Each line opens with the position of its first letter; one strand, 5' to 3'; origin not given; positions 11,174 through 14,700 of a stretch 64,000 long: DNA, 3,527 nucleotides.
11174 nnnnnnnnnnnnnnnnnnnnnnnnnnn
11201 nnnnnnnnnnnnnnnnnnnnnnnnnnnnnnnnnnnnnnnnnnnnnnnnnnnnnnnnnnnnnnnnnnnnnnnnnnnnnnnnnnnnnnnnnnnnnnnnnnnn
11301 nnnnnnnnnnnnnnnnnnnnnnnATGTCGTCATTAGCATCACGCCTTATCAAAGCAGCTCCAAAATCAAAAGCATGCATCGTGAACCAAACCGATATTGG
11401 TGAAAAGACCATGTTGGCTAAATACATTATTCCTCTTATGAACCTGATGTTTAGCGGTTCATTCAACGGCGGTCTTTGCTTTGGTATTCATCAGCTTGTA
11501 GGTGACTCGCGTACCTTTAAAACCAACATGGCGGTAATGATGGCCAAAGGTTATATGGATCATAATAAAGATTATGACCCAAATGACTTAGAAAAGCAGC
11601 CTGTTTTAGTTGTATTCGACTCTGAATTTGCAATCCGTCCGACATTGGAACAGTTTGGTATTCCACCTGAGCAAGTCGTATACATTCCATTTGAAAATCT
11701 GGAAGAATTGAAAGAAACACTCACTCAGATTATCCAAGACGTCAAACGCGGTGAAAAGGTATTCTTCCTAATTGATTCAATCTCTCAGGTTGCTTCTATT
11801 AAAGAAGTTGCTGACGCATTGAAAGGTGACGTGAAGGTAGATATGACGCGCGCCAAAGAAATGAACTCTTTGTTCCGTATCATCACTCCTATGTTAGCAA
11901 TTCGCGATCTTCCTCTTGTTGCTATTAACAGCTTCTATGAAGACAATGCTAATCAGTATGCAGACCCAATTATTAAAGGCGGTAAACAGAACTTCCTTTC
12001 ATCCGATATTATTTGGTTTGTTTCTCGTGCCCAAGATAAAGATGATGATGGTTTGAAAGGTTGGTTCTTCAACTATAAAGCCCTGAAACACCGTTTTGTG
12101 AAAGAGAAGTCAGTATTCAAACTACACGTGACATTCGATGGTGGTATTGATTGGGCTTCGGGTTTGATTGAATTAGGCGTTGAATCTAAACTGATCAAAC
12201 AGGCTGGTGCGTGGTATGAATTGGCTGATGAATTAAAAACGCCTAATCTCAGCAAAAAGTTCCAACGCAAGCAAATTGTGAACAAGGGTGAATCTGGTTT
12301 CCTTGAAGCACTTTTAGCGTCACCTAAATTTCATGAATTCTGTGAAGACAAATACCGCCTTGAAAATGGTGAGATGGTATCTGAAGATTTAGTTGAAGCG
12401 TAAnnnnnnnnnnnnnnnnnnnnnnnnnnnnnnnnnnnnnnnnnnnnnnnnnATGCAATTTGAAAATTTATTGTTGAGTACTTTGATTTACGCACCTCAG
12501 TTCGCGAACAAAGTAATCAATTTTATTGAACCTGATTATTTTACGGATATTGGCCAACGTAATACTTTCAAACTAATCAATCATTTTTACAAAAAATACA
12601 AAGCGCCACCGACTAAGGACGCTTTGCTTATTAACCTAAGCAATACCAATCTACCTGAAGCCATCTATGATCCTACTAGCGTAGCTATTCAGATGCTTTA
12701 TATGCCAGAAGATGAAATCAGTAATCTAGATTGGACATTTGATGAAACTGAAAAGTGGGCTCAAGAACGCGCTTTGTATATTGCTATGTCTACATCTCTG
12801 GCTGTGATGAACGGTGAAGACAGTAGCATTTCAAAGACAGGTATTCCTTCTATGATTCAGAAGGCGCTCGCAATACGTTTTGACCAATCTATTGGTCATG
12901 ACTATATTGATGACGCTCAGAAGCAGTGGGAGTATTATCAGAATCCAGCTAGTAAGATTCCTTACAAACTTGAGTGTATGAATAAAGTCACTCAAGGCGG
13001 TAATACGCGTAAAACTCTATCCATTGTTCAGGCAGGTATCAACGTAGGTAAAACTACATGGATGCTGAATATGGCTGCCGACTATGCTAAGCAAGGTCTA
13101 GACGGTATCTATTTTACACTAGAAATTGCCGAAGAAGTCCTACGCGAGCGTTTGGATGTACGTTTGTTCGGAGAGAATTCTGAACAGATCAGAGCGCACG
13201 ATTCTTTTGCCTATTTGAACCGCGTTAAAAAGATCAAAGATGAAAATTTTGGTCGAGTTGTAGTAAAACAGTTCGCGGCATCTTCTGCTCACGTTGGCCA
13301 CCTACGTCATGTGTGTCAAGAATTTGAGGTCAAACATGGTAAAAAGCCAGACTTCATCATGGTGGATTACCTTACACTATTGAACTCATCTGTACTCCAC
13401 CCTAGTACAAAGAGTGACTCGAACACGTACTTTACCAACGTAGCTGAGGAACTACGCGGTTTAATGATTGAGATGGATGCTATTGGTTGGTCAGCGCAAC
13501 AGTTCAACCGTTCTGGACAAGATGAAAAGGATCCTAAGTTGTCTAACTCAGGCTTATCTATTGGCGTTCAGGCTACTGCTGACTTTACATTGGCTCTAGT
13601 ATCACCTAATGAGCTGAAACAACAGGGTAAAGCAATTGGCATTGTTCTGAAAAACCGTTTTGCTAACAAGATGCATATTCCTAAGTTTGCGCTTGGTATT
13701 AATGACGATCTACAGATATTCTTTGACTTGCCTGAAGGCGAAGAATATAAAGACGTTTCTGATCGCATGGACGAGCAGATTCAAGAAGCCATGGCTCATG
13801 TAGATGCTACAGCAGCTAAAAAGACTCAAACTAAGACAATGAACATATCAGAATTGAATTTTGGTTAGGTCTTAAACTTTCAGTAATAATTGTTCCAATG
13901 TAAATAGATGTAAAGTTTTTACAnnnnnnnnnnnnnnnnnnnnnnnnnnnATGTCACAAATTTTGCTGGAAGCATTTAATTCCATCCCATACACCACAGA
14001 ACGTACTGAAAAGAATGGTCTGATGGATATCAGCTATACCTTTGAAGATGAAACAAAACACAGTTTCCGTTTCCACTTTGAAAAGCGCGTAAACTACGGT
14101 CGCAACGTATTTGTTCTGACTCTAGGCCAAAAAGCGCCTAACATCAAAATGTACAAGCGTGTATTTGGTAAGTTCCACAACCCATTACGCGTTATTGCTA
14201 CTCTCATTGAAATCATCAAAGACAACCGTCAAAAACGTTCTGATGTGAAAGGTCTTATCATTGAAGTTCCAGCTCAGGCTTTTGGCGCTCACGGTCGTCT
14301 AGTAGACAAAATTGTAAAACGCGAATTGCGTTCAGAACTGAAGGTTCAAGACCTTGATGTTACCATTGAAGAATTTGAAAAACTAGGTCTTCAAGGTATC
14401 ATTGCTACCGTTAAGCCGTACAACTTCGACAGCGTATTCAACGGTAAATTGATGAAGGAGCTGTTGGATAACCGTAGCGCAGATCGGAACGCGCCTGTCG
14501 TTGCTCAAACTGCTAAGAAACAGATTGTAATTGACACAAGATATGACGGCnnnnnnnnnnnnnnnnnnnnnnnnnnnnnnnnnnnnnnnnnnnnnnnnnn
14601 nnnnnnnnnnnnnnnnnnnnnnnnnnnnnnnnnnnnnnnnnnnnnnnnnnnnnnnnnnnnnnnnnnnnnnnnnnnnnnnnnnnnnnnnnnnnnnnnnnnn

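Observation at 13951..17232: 1094-aa orphan protein with a ParB/Srx DG(R)HR domain occupying the primase slot after helicase gp41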

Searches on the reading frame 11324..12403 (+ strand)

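Call 3: search_protein_families(library=pfam, proteins=[window:11324-12403:+], max_evalue=0.01)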
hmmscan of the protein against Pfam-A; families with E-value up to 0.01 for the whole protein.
window:11324-12403:+ (359 aa): 1 family
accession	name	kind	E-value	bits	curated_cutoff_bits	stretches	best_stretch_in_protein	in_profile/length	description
PF21096.2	RecA_C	-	0.0019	18.7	27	1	281-303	3-25/57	RecA C-terminal domain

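Call 4: search_protein_families(library=phrogs, proteins=[window:11324-12403:+], max_evalue=0.001)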
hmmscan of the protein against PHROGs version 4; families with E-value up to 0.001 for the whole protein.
window:11324-12403:+ (359 aa): 4 families
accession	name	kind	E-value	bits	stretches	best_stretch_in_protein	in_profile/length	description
phrog_97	-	other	5.1e-57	195.2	1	1-323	20-318/506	UvsX-like recombinase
phrog_8337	-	DNA, RNA and nucleotide metabolism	3.5e-49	168.7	1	1-227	19-233/273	DNA repair protein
phrog_18112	-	other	5.2e-18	66.4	1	225-358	40-173/207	recombinase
phrog_31060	-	unknown function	1.1e-10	43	1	236-358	4-124/134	-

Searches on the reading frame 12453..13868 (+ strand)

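Call 3: search_protein_families(library=pfam, proteins=[window:12453-13868:+], max_evalue=0.01)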
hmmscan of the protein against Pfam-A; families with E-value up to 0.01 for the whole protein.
window:12453-13868:+ (471 aa): 3 families
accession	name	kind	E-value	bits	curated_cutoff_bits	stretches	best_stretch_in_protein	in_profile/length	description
PF03796.21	DnaB_C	-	1.2e-13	51.5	27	1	173-403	6-236/255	DnaB-like helicase C terminal domain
PF06745.19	ATPase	-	5.6e-05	23.1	26.6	1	174-294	6-121/231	KaiC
PF00772.26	DnaB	-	0.0066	16.9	23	0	3-50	8-55/103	DnaB-like helicase N terminal domain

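Call 4: search_protein_families(library=phrogs, proteins=[window:12453-13868:+], max_evalue=0.001)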
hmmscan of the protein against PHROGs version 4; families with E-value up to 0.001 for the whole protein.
window:12453-13868:+ (471 aa): 3 families
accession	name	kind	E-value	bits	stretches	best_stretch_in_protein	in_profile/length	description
phrog_19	-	DNA, RNA and nucleotide metabolism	5.3e-87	294.1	1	1-452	161-595/621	DnaB-like replicative helicase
phrog_239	-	DNA, RNA and nucleotide metabolism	6.9e-13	49.4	1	150-448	325-621/801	DNA primase/helicase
phrog_243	-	DNA, RNA and nucleotide metabolism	1.2e-11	45.1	1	166-403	15-243/273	DnaB-like replicative helicase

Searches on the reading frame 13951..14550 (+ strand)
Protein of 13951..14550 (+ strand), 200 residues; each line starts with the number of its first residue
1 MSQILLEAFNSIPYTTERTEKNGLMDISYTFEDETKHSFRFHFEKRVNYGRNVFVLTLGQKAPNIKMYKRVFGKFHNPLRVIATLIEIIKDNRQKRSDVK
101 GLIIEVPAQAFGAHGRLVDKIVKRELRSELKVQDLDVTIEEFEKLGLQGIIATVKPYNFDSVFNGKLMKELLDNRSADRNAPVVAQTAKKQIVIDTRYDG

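Call 29: search_dna_similar(query=window:13951-14550:+, collection=phages, mode=protein, max_rows=40, rows=spread, max_evalue=0.001)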
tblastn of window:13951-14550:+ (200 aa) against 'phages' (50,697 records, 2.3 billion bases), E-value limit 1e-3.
Records with a match: 348; places in all: 354; records where one place covers at least 80% of the query: 80.
Best place of each record, by identity: 60-80% 1; <60% 347.
By first word of the organism name: Salmonella 158; Vibrio 66; Klebsiella 44; Escherichia 29; Dickeya 19; Serratia 10; Shigella 6; Erwinia 4; Aeromonas 3; Enterobacter 3; and 5 more.
By host as written in the record: - 88; Salmonella enterica 26; Salmonella enterica subsp. enterica serovar Enteritidis PT1 21; Klebsiella pneumoniae 19; Salmonella enterica subsp. enterica serovar Typhimurium 14; Escherichia coli O157:H7 11; Dickeya solani 11; Salmonella sp. 10; and 85 more.
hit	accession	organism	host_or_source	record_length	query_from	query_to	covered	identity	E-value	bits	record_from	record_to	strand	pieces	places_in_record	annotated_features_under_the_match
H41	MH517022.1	Acinetobacter phage SH-Ab 15599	Acinetobacter baumannii 15599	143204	1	193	97%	62.2%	3e-75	251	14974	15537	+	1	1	hypothetical protein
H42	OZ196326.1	Vibrio phage K441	Seawater and oysters mix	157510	3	174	86%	36.7%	4e-20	93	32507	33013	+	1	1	hypothetical protein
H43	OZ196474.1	Vibrio phage K489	Seawater and oysters mix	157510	3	174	86%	36.7%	4e-20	93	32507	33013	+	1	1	hypothetical protein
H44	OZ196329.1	Vibrio phage K445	Seawater and oysters mix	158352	3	174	86%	36.7%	6e-20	92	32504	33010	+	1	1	hypothetical protein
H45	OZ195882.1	Vibrio phage D506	Seawater and oysters mix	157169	3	172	85%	36.6%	3e-20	93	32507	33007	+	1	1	hypothetical protein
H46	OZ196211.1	Vibrio phage D532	Seawater and oysters mix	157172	3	172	85%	36.6%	3e-20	93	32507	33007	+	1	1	hypothetical protein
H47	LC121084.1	Ralstonia phage RSP15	-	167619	4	198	98%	30.8%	4e-15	79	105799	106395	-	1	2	hypothetical protein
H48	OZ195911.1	Vibrio phage K476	Seawater and oysters mix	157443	3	178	88%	33.1%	2e-17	85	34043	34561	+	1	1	hypothetical protein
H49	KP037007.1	Erwinia phage phiEa2809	Erwinia amylovora 1/79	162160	3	182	90%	28.3%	1e-7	57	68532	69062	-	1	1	hypothetical protein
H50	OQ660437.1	Salmonella phage D5lw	Salmonella sp.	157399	2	138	69%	35.7%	2e-11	68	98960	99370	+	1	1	putative tail completion protein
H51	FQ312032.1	Salmonella phage Vi01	Salmonella enterica subsp. enterica ...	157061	2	138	69%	35.7%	2e-11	68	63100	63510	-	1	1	phage associated protein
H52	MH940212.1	Salmonella phage PS5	Salmonella enterica subsp. enterica ...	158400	2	138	69%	35.7%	2e-11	68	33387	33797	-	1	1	hypothetical protein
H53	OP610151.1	Salmonella phage Guerrero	Salmonella enterica serovar Typhimurium ...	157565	2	138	69%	35.7%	2e-11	68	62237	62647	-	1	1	putative tail completion protein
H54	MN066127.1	Salmonella phage Matapan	Salmonella enterica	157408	2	138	69%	35.7%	3e-11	67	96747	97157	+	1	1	hypothetical protein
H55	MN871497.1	Salmonella phage Se-I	Salmonella enterica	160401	2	138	69%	35.7%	5e-11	67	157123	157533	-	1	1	record has no annotation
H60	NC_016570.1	Escherichia phage Cba120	Escherichia coli; O157:H7; NCTC 12900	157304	2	138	69%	35.7%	6e-11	66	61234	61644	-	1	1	orf111: hypothetical protein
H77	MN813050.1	Dickeya phage Ds16CZ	Dickeya solani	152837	5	135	66%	32.8%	2e-9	62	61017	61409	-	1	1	hypothetical protein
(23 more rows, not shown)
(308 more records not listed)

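Call 30: get_annotated_region(hit=H60, flank=7000)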
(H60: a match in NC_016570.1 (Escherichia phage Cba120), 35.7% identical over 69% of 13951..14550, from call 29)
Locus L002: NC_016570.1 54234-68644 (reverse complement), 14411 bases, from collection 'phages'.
description: Escherichia phage Cba120, complete genome.
organism: Escherichia phage Cba120 (NCBI taxid 2886902)
taxonomy: Viruses; Duplodnaviria; Heunggongvirae; Uroviricota; Caudoviricetes; Ackermannviridae; Cvivirinae; Kuttervirus; Kuttervirus CBA120
host: Escherichia coli; O157:H7; NCTC 12900; source: -; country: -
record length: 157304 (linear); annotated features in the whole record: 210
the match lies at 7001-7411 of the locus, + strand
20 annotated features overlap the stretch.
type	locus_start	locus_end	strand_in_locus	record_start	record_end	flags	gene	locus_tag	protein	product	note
CDS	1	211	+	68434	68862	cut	orf121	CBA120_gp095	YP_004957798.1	Rnase H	-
CDS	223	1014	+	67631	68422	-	orf120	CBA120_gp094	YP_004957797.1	late sigma transcription factor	-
CDS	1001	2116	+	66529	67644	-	orf119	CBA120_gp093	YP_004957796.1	SbcD-like subunit of palindrome specific endonuclease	-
CDS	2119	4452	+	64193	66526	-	orf118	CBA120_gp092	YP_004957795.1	gp46 recombination endonuclease subunit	-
CDS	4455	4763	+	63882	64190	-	orf117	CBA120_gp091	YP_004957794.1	hypothetical protein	-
CDS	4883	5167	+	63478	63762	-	orf115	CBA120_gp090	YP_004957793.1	hypothetical protein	-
CDS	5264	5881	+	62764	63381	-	orf114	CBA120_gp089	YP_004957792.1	hypothetical protein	similar to YP_003358589.1 Vs.1 conserved hypothetical protein Shigella phage phiSboM-AG3 C-terminus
misc_feature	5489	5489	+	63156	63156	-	orf114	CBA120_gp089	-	-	possible alternate site of translation initiation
CDS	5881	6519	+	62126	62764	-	orf113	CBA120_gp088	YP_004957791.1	hypothetical protein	-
CDS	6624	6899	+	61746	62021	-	orf112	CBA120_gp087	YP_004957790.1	hypothetical protein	-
CDS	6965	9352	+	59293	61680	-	orf111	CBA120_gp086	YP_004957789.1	hypothetical protein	possible fusion protein; similar to C-terminus YP_003358583.1 hypothetical protein phiSboM-AG3_gp096 Shigella phage ...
CDS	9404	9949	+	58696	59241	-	orf109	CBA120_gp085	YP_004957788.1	hypothetical protein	-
CDS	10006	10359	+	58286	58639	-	orf108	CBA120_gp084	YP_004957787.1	starvation-inducible transcriptional regulator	-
CDS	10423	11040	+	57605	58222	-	orf107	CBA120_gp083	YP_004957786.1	hypothetical protein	-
CDS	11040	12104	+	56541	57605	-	orf106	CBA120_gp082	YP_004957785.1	DNA primase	-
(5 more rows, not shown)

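Call 39: get_annotated_region(hit=H51, flank=2500)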
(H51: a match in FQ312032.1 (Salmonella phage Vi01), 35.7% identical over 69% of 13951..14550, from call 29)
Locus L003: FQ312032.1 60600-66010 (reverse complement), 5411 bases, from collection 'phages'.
description: Salmonella phage Vi01 complete sequence.
organism: Salmonella phage Vi01 (NCBI taxid 2991283)
taxonomy: Viruses; Duplodnaviria; Heunggongvirae; Uroviricota; Caudoviricetes; Ackermannviridae; Cvivirinae; Kuttervirus; Kuttervirus ViI
host: Salmonella enterica subsp. enterica serovar Typhi; source: -; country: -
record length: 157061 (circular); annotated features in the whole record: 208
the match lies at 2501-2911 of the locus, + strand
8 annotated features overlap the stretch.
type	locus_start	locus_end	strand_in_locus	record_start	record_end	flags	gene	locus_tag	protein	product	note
CDS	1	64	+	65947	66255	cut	-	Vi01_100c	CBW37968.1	putative uncharacterised protein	-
CDS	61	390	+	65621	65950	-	nrdA.1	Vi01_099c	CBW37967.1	NrdA.1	orf00116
CDS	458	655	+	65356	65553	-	-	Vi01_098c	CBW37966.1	putative uncharacterised protein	orf00115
CDS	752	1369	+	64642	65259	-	-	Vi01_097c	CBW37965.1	conserved uncharacterised protein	orf00114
CDS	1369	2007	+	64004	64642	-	-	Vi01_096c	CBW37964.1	phage associated protein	orf00113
CDS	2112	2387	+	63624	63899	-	-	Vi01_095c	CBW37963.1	putative uncharacterised protein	orf00112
CDS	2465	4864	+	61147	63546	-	-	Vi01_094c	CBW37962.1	phage associated protein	orf00109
CDS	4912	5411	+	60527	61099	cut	-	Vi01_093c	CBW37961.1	phage associated protein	-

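Call 68: search_protein_families(library=pfam, proteins=[window:13951-14550:+, L002:6965-7660:+], max_evalue=10)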
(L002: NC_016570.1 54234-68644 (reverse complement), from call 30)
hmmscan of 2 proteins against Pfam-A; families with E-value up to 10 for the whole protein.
window:13951-14550:+ (200 aa): 1 family
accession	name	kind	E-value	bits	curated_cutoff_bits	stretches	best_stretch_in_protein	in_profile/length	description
PF17063.10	PSMalpha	-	0.36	11.4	23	1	81-91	3-13/21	Phenol-soluble modulin alpha peptide family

L002:6965-7660:+ (232 aa): 0 families

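Call 95: get_annotated_region(hit=H77, flank=3500)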
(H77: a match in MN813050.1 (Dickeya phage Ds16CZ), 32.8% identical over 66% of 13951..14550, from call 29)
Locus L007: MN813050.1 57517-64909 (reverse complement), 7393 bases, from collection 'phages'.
description: Dickeya phage Ds16CZ, complete genome.
organism: Dickeya phage Ds16CZ (NCBI taxid 2686431)
taxonomy: Viruses; Duplodnaviria; Heunggongvirae; Uroviricota; Caudoviricetes; Ackermannviridae; Aglimvirinae; Limestonevirus; Limestonevirus limestone
host: Dickeya solani; source: -; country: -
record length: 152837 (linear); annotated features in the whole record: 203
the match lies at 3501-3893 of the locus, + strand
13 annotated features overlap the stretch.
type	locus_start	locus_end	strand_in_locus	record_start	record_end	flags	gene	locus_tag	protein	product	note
CDS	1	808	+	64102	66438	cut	-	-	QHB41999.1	hypothetical protein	-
CDS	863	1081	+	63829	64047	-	-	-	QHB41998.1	hypothetical protein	NrdA.1 conserved hypothetical protein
CDS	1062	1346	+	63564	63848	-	-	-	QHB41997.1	hypothetical protein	-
CDS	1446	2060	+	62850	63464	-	-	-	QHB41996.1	hypothetical protein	-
CDS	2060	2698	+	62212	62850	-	-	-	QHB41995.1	hypothetical protein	-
CDS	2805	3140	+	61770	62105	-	-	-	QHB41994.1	hypothetical protein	-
CDS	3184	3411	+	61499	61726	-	-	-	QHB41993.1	hypothetical protein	-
CDS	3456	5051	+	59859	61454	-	-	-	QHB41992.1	hypothetical protein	-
CDS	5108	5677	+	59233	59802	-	-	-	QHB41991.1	hypothetical protein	-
CDS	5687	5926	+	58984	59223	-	-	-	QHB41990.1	hypothetical protein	-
CDS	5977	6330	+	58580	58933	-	-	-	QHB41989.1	hypothetical protein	-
CDS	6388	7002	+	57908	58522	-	-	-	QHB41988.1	hypothetical protein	-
CDS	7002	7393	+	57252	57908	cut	-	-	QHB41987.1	homing endonuclease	-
